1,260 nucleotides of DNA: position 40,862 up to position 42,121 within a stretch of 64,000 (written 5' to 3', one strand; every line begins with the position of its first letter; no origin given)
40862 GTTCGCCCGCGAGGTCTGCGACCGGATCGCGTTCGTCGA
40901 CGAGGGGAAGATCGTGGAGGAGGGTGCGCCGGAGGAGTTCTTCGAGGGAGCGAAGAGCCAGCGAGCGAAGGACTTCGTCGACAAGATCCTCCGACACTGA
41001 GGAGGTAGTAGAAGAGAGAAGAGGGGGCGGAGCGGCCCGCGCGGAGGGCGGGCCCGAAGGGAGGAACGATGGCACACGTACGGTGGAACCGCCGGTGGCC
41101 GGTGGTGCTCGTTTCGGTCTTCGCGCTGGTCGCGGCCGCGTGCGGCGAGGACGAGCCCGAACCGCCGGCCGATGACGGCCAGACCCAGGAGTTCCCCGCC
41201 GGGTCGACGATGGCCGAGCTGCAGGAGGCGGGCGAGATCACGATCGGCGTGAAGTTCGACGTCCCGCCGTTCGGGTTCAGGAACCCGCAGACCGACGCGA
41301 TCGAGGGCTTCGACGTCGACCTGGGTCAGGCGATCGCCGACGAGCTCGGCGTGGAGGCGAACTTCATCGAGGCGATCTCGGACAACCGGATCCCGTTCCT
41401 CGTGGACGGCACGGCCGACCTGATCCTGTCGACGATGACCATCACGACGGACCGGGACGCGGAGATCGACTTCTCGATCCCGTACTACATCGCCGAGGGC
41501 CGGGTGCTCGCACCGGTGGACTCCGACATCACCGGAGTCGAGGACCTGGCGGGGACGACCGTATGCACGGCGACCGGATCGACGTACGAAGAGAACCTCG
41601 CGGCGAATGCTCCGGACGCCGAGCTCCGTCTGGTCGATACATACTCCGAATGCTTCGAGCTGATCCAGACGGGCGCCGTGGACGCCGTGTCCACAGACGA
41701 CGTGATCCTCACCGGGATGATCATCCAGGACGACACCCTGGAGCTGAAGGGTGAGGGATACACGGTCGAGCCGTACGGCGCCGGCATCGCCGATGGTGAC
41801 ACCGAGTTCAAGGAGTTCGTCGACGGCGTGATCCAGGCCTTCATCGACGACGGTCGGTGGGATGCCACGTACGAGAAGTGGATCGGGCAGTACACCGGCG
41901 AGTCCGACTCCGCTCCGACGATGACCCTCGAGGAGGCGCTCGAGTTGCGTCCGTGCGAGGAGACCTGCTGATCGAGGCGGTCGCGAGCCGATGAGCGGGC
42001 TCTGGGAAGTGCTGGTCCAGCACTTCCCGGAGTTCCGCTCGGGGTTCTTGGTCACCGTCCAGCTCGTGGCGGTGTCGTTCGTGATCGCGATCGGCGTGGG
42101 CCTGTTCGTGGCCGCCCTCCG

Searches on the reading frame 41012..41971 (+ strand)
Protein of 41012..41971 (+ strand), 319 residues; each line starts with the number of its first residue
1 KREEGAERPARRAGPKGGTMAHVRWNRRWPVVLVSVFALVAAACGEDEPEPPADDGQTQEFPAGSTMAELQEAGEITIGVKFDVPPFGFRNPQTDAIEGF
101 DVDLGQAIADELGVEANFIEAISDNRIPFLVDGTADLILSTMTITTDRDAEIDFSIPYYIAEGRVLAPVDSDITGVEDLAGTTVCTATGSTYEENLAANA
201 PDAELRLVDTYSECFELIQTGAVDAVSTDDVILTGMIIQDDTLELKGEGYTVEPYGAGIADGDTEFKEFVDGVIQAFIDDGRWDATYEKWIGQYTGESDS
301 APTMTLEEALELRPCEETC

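Call 85: search_protein_families(library=pfam, proteins=[window:41012-41971:+], max_evalue=0.00001)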
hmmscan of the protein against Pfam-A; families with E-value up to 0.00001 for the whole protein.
window:41012-41971:+ (319 aa): 2 families
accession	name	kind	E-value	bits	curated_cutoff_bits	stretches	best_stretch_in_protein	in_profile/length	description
PF00497.25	SBP_bac_3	-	9.3e-32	110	26.4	1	76-293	1-132/132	Bacterial extracellular solute-binding proteins, family 3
PF10613.14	Lig_chan-Glu_bd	-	2e-06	28.3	30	0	127-162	71-106/115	Ligated ion channel L-glutamate- and glycine-binding site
